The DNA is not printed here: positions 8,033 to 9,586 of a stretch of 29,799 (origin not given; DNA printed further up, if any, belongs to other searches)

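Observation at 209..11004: Candidate undescribed methyl-amine island: importer, two MttBs, corrinoid chain, orphan SAM methyltransferase and glutaminase-dead amide ligase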

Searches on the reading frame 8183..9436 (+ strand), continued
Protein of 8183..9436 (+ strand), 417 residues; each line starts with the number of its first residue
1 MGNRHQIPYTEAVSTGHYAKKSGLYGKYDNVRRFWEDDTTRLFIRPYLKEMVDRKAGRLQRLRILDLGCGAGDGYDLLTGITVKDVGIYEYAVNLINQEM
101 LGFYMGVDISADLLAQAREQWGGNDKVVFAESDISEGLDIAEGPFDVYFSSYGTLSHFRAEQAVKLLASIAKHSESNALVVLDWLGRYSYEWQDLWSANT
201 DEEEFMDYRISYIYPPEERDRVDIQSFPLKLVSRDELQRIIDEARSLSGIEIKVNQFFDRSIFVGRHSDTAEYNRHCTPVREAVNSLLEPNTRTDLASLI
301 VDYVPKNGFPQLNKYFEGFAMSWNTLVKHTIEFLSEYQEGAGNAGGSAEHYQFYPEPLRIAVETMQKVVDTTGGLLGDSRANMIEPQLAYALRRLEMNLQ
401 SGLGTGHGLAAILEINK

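Call 73: search_protein_families(library=ncbifam, proteins=[L090:10359-11621:+, L090:11614-12984:+, L090:13025-13804:+, L003:11268-12671:+, L003:13136-14377:+, L003:14374-15792:+, L003:15796-17079:+, L004:11471-12979:+], max_evalue=0.00001)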
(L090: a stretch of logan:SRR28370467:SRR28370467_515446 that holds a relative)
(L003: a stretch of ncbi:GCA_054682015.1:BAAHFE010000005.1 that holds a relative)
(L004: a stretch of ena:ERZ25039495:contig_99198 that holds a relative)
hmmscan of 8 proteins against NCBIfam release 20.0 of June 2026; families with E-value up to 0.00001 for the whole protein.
L090:10359-11621:+ (420 aa): 14 families
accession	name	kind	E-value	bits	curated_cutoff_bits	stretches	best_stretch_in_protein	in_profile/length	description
NF001221.0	PRK00197.1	equivalog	1.5e-150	501.6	289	1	2-410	6-416/418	glutamate-5-semialdehyde dehydrogenase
TIGR00407.1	proA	equivalog_domain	1.1e-123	413.1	317.45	1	10-401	1-398/398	glutamate-5-semialdehyde dehydrogenase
TIGR01092.1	P5CS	equivalog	3e-102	343.1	796.75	1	5-412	290-696/715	delta l-pyrroline-5-carboxylate synthetase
NF052305.1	DioxValDhHalo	equivalog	8.9e-13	47.9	750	1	110-268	139-299/483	2,5-dioxovalerate dehydrogenase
NF010378.0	PRK13805.1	equivalog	1.3e-11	43.1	951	1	128-268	128-268/872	bifunctional acetaldehyde-CoA/alcohol dehydrogenase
TIGR02518.1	EutH_ACDH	equivalog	3.6e-10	39.3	620.1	1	105-266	97-259/488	acetaldehyde dehydrogenase (acetylating)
NF040648.1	lactal_redase_Meth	equivalog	1.9e-09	37.1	650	1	108-269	125-290/463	lactaldehyde dehydrogenase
TIGR01237.1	D1pyr5carbox2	equivalog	2e-07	30.2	659.65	1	102-287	157-350/511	L-glutamate gamma-semialdehyde dehydrogenase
TIGR01722.1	MMSDH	subfamily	2.4e-07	29.8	448.5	0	103-283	127-308/477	CoA-acylating methylmalonate-semialdehyde dehydrogenase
NF047625.1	AcylSulfactDhSauS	equivalog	3.6e-07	29.4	600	0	112-250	102-240/464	acylating sulfoacetaldehyde dehydrogenase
TIGR01804.1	BADH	equivalog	5.8e-06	25.1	668.6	0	10-269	44-292/467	betaine-aldehyde dehydrogenase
NF011927.0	PRK15398.1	subfamily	6.8e-06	25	403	0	128-267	147-286/465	aldehyde dehydrogenase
NF042993.1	AlphKGSA_gudD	equivalog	7.4e-06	25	770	0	109-263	137-293/481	alpha-ketoglutaric semialdehyde dehydrogenase GucD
TIGR04284.1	aldehy_Rv0768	hypoth_equivalog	9.7e-06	24.8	775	0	133-248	164-279/480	aldehyde dehydrogenase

L090:11614-12984:+ (456 aa): 5 families
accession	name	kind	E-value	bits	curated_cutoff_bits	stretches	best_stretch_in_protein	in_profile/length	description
NF010039.0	PRK13515.1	equivalog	1.1e-12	47.3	371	1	85-264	48-211/378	carboxylate-amine ligase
TIGR01436.1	glu_cys_lig_pln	equivalog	1.9e-11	43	463.15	1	49-443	48-431/446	glutamate--cysteine ligase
TIGR02050.1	gshA_cyan_rel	subfamily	1.3e-09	37.9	176.4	1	88-235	41-177/287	YbdK family carboxylate-amine ligase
NF010043.0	PRK13517.1-3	equivalog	7.8e-09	34.9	409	1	27-225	11-181/381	glutamate--cysteine ligase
NF010041.0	PRK13517.1-1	subfamily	2.3e-08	33.7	332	1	63-262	37-204/368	glutamate--cysteine ligase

L090:13025-13804:+ (259 aa): 225 families (the best 25 are shown)
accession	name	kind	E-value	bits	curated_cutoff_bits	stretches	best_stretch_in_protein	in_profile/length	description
NF005806.0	PRK07666.1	equivalog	4.3e-54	183.3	286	1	24-252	8-235/239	3-ketoacyl-ACP reductase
NF005672.0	PRK07454.1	equivalog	9e-53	178.9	234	1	25-253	8-236/241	SDR family oxidoreductase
NF005495.0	PRK07109.1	subfamily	1.2e-51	176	264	1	22-228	7-218/334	SDR family oxidoreductase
NF005594.0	PRK07326.1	equivalog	9.4e-48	162.8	271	1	23-252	6-230/237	SDR family oxidoreductase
NF009093.0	PRK12429.1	subfamily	2.4e-46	158.1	258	1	22-208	4-190/259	3-hydroxybutyrate dehydrogenase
NF005878.0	PRK07825.1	subfamily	3.9e-46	157.6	287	1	20-244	6-224/278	short chain dehydrogenase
NF005559.1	PRK07231.1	subfamily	1.3e-45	155.8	215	1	21-212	2-193/249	glucose 1-dehydrogenase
TIGR01963.1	PHB_DH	subfamily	1.4e-45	155.6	307.05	1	25-208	3-186/255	3-hydroxybutyrate dehydrogenase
NF004825.0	PRK06181.1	equivalog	2.8e-44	151.4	215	1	23-212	6-195/268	SDR family oxidoreductase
NF004196.0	PRK05650.1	equivalog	2.8e-44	151.3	297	1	26-218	5-197/272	SDR family oxidoreductase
NF004791.0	PRK06138.1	equivalog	7.9e-44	149.8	312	1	22-209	4-190/252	SDR family oxidoreductase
NF005469.0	PRK07063.1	equivalog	1.8e-43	149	306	1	20-218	4-204/260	SDR family oxidoreductase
NF004818.0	PRK06172.1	equivalog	2.6e-43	148.2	336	1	22-213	6-198/253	SDR family oxidoreductase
NF052558.1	MBtsdlDhBudC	equivalog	4.9e-42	144.2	270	1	23-211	3-188/250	meso-2,3-butanediol dehydrogenase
NF004521.0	PRK05866.1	equivalog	5.4e-42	143.9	368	1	8-208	25-228/294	SDR family oxidoreductase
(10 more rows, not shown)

L003:11268-12671:+ (467 aa): 69 families (the best 25 are shown)
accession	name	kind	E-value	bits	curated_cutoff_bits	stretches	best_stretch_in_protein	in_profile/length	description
TIGR00508.1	bioA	equivalog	1.9e-161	537.4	405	1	18-454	1-418/419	adenosylmethionine--8-amino-7-oxononanoate transaminase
NF005443.0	PRK07030.1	equivalog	5.6e-142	473.5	729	1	14-457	11-447/451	adenosylmethionine--8-amino-7-oxononanoate transaminase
NF004624.0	PRK05964.1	equivalog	3.8e-136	454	494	1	12-457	8-425/427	adenosylmethionine--8-amino-7-oxononanoate transaminase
NF005683.0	PRK07481.1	subfamily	5.8e-117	391.4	575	1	14-458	10-451/453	hypothetical protein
NF005102.0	PRK06541.1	equivalog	4.5e-100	335.3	574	1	14-459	16-458/460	aspartate aminotransferase family protein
NF005447.0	PRK07036.1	equivalog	1.1e-96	324.4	618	1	9-459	12-457/468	aminotransferase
NF005940.0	PRK07986.1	equivalog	3e-95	319.2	625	1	13-456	8-423/429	adenosylmethionine--8-amino-7-oxononanoate transaminase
NF005812.0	PRK07678.1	subfamily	4e-95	319.1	488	1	10-457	10-450/451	aminotransferase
NF005682.0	PRK07480.1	subfamily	8.3e-95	318.1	510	1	9-460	12-455/459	aminotransferase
NF052567.1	OmAmTferAptACaul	equivalog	1.1e-90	304.5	500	1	18-457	5-431/431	omega-aminotransferase AptA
NF004767.0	PRK06105.1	subfamily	2.9e-89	299.7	517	1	13-461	11-454/460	aminotransferase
NF004625.0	PRK05965.1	subfamily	1.1e-87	294.7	729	1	10-461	6-452/460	hypothetical protein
NF005685.0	PRK07483.1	equivalog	3.2e-87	293.2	485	1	32-460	12-441/444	aspartate aminotransferase family protein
NF005375.0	PRK06917.1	equivalog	6.6e-85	285.5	535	1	35-463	17-445/448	aspartate aminotransferase family protein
NF005684.0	PRK07482.1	subfamily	1.5e-83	280.9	687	1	8-461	6-459/464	hypothetical protein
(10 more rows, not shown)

L003:13136-14377:+ (413 aa): 18 families
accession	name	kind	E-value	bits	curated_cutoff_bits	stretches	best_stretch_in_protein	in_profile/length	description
NF001221.0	PRK00197.1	equivalog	1.6e-163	544.3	289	1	6-411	10-417/418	glutamate-5-semialdehyde dehydrogenase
TIGR00407.1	proA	equivalog_domain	1.2e-129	432.7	317.45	1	10-401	1-398/398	glutamate-5-semialdehyde dehydrogenase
TIGR01092.1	P5CS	equivalog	2.7e-105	353.1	796.75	1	7-411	292-695/715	delta l-pyrroline-5-carboxylate synthetase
TIGR02518.1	EutH_ACDH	equivalog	1.3e-15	57.2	620.1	1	7-293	14-284/488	acetaldehyde dehydrogenase (acetylating)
NF010378.0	PRK13805.1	equivalog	6e-13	47.5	951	1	112-264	110-264/872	bifunctional acetaldehyde-CoA/alcohol dehydrogenase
NF052305.1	DioxValDhHalo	equivalog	2.1e-11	43.4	750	1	309-366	386-443/483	2,5-dioxovalerate dehydrogenase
NF040648.1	lactal_redase_Meth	equivalog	6.4e-11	41.9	650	0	105-264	122-285/463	lactaldehyde dehydrogenase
NF047625.1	AcylSulfactDhSauS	equivalog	5.7e-09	35.3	600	1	112-282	102-270/464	acylating sulfoacetaldehyde dehydrogenase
TIGR01804.1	BADH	equivalog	1.6e-07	30.2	668.6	1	9-264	43-287/467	betaine-aldehyde dehydrogenase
NF009725.0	PRK13252.1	equivalog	3.8e-07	28.9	593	0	108-265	138-296/488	betaine-aldehyde dehydrogenase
TIGR04284.1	aldehy_Rv0768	hypoth_equivalog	4.1e-07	29.3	775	1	17-246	43-277/480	aldehyde dehydrogenase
TIGR03216.1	OH_muco_semi_DH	equivalog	6.1e-07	28.4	693.25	0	12-261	48-291/481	2-hydroxymuconic semialdehyde dehydrogenase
NF006992.0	PRK09457.1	subfamily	1e-06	27.7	514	0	120-268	144-292/487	succinylglutamate-semialdehyde dehydrogenase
NF006916.0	PRK09407.1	equivalog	1e-06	27.6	521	0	5-265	60-309/526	succinic semialdehyde dehydrogenase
TIGR01722.1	MMSDH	subfamily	3.8e-06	25.8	448.5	0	302-363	373-434/477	CoA-acylating methylmalonate-semialdehyde dehydrogenase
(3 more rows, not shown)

L003:14374-15792:+ (472 aa): 2 families
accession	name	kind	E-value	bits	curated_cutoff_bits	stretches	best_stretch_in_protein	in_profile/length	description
TIGR01436.1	glu_cys_lig_pln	equivalog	2.7e-10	39.2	463.15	1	322-456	285-427/446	glutamate--cysteine ligase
NF010041.0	PRK13517.1-1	subfamily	4.1e-06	26.2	332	0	74-242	26-182/368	glutamate--cysteine ligase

L003:15796-17079:+ (427 aa): 9 families
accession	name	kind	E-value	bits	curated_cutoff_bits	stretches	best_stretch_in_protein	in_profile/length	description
TIGR02179.1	PorD_KorD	subfamily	5.8e-10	39.1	60.05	1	216-284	8-76/78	2-oxoacid:acceptor oxidoreductase, delta subunit, pyruvate/2-ketoisovalerate family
NF040684.1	PorD_Arch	equivalog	6.6e-09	35.7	120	1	209-283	8-82/85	pyruvate synthase subunit PorD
NF007203.0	PRK09624.1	equivalog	7.1e-08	32.6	171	1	210-283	28-101/105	pyuvate ferredoxin oxidoreductase subunit delta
TIGR04041.1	activase_YjjW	hypoth_equivalog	9.8e-08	31.7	250.2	1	224-280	33-87/276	YjjW family glycine radical enzyme activase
TIGR02700.1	flavo_MJ0208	hypoth_equivalog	4.7e-07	29.3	251.35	1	228-281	143-195/234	dihydromethanopterin reductase (acceptor)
NF040770.1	hetero_SS_HdrA2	exception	4.8e-07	28.3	1100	1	216-285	561-628/777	CoB-CoM heterodisulfide reductase HdrA2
TIGR03294.1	FrhG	equivalog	6.1e-07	29.4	245.5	1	176-276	121-216/228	coenzyme F420 hydrogenase subunit gamma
NF007202.0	PRK09623.1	equivalog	2.3e-06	27.8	166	1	224-285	42-103/105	3-methyl-2-oxobutanoate dehydrogenase subunit delta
TIGR02912.1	sulfite_red_C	equivalog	9.6e-06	24.8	324.1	0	233-352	169-289/314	sulfite reductase subunit C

L004:11471-12979:+ (502 aa): 9 families
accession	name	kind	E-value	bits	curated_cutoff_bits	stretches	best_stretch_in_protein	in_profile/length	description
NF006949.0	PRK09431.1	equivalog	2.2e-170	567.8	499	1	1-485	1-510/554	asparagine synthase B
TIGR01536.1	asn_synth_AEB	equivalog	3.9e-128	428.7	267.1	2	2-348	1-384/517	asparagine synthase (glutamine-hydrolyzing)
TIGR03108.1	eps_aminotran_1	hypoth_equivalog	1.2e-81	275.3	816.9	3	1-159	1-166/628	XrtA/PEP-CTERM system amidotransferase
TIGR03104.1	trio_amidotrans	equivalog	2.4e-77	260.5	570.1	3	1-159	1-165/589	N-acetylglutaminylglutamine amidotransferase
NF033535.1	lass_lactam_cya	exception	6.8e-43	147.2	525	3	16-159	20-165/668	lasso peptide isopeptide bond-forming cyclase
TIGR01134.1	purF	equivalog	8.6e-19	68.2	350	1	42-180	67-220/432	amidophosphoribosyltransferase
NF033561.1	macrolact_Ik_Al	subfamily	1.7e-13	50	300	1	190-332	182-331/561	albusnodin/ikarugamycin family macrolactam cyclase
NF001484.0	PRK00331.1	subfamily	4e-08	32.1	381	1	59-165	87-204/601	isomerizing glutamine--fructose-6-phosphate transaminase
TIGR01135.1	glmS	equivalog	2.4e-06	26.3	418.05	1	59-180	86-218/607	glutamine--fructose-6-phosphate transaminase (isomerizing)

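Call 74: list_cluster_members(proteins=[P0192, P0193, P0195, P0196, P0200, P0202, P0205, P0207, P0210, P0218])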
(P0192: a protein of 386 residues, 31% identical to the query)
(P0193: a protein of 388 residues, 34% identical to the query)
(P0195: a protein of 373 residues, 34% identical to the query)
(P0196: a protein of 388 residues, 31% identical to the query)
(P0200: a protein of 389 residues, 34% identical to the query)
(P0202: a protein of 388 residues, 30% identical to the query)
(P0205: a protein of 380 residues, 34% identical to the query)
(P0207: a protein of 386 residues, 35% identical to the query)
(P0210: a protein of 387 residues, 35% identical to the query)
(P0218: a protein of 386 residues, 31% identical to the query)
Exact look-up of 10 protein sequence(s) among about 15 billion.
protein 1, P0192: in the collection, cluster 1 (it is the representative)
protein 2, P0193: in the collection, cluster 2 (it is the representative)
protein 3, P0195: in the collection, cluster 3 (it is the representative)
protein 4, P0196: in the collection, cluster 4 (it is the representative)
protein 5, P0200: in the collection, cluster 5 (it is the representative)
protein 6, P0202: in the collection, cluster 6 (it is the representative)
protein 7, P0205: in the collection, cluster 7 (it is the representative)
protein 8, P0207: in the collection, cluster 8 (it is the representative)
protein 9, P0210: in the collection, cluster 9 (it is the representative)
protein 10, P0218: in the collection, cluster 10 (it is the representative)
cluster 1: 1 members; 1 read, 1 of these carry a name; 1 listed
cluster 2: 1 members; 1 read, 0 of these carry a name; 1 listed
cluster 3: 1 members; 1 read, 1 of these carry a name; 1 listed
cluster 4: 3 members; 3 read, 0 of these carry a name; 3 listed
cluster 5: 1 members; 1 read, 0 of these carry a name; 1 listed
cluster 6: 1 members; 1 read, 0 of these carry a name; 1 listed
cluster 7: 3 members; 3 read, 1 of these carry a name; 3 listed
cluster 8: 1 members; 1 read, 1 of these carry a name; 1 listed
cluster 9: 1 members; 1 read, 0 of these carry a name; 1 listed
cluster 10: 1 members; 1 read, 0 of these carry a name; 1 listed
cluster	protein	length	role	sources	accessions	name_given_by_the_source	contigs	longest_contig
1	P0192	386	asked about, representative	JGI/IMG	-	hypothetical protein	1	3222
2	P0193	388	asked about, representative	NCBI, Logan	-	-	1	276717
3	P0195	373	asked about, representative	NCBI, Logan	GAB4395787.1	MAG: hypothetical protein OHK0053_06500 [Microscillaceae bacterium]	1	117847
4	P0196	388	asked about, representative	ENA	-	-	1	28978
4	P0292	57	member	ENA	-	-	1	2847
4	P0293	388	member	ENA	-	-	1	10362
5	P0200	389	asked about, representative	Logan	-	-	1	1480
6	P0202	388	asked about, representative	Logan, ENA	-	-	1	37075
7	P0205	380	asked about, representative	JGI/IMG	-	SAM-dependent methyltransferase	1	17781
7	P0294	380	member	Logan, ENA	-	-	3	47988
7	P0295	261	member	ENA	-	-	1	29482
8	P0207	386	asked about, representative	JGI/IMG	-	SAM-dependent methyltransferase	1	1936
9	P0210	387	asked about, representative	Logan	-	-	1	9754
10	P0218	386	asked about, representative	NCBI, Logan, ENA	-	-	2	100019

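Call 86: search_protein_families(library=pfam, proteins=[L007:11511-12068:+, L007:12298-12891:+, L007:13533-14405:+, L014:7008-9698:+, L014:10750-11991:+, L015:7056-7907:-, L015:8415-9692:-, L075:10592-11044:+, L075:11166-12092:+, L075:12256-13179:+])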
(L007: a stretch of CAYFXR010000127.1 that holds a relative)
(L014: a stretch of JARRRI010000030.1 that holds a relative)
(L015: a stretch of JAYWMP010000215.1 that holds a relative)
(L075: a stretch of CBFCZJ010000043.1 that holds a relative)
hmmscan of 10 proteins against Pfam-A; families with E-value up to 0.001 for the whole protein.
L007:11511-12068:+ (185 aa): 0 families

L007:12298-12891:+ (197 aa): 1 family
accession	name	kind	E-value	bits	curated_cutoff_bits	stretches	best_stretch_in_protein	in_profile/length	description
PF04366.17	Ysc84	-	1.4e-11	44.6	25.1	1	106-191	2-88/127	Las17-binding protein actin regulator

L007:13533-14405:+ (290 aa): 1 family
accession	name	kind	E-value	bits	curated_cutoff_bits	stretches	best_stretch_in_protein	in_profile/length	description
PF00413.30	Peptidase_M10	-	1.4e-08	35.2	24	1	119-198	81-158/159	Matrixin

L014:7008-9698:+ (896 aa): 1 family
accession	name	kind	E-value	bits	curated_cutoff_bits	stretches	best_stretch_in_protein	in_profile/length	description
PF03699.18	UPF0182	-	2.5e-285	949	27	1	10-769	2-770/770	Uncharacterised protein family (UPF0182)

L014:10750-11991:+ (413 aa): 2 families
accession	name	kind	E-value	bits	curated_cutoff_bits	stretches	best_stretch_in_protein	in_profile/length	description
PF00291.31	PALP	-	1.4e-62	212.2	35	1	75-376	5-295/295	Pyridoxal-phosphate dependent enzyme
PF05810.19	NinF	-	4.9e-10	39.6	27.5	1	8-32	1-25/25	NinF protein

L015:7056-7907:- (283 aa): 1 family
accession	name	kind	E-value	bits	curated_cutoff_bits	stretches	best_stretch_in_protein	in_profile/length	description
PF01937.24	ARMT1-like_dom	-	1e-61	209.3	25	1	6-278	3-310/311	Damage-control phosphatase ARMT1-like domain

L015:8415-9692:- (425 aa): 5 families
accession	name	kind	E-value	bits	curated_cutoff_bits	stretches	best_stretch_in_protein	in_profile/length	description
PF01071.24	GARS_A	-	3.4e-79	265.6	27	1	101-293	1-194/194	Phosphoribosylglycinamide synthetase, ATP-grasp (A) domain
PF02844.21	GARS_N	-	1.3e-37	129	29.5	1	1-100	1-100/100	Phosphoribosylglycinamide synthetase, N domain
PF02843.22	GARS_C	-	8e-34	116.3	34.8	1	328-419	1-92/92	Phosphoribosylglycinamide synthetase, C domain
PF02222.28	ATP-grasp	-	0.00044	20.4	27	1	111-198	4-87/179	ATP-grasp domain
PF02786.22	CPSase_L_D2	-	0.00056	19.9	19.8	1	128-288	29-180/211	Carbamoyl-phosphate synthase L chain, ATP binding domain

L075:10592-11044:+ (150 aa): 1 family
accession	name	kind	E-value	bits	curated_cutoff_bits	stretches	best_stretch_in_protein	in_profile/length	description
PF01475.25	FUR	-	1.9e-29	102.7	23.1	1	11-126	4-120/121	Ferric uptake regulator family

L075:11166-12092:+ (308 aa): 0 families

L075:12256-13179:+ (307 aa): 1 family
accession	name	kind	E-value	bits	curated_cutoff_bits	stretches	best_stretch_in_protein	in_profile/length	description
PF03958.22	Secretin_N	-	2.2e-16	60.2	28.2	1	57-117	1-68/69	Bacterial type II/III secretion system short domain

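Call 87: search_solved_structures(query=A1, max_evalue=0.01)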
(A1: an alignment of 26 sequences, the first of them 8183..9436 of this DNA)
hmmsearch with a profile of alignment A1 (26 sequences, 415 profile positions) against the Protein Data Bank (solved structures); distinct sequences matched with E-value up to 0.01: 9.
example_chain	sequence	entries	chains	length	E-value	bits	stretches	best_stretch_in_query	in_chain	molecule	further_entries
1wzn_A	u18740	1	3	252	5.3e-06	28.8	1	102-206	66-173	SAM-dependent methyltransferase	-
4r6w_A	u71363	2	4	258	3.7e-05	26.1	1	96-203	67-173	Phosphoethanolamine N-methyltransferase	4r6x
3ujd_A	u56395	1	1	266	6.8e-05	25.2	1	97-203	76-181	Phosphoethanolamine N-methyltransferase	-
3uj6_A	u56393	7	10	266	6.9e-05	25.2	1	97-203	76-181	Phosphoethanolamine N-methyltransferase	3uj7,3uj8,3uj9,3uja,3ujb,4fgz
3ujc_A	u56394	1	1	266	0.00039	22.7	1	96-203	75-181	Phosphoethanolamine N-methyltransferase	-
7ebs_A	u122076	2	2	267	0.0013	20.9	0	81-171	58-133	Juvenile hormone acid methyltransferase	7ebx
7ec0_A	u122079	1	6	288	0.0016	20.7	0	82-171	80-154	Juvenile hormone acid methyltransferase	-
1ve3_A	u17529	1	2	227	0.0018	20.5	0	102-171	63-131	hypothetical protein PH0226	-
7ejb_A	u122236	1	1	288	0.0018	20.5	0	98-171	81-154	Juvenile hormone acid methyltransferase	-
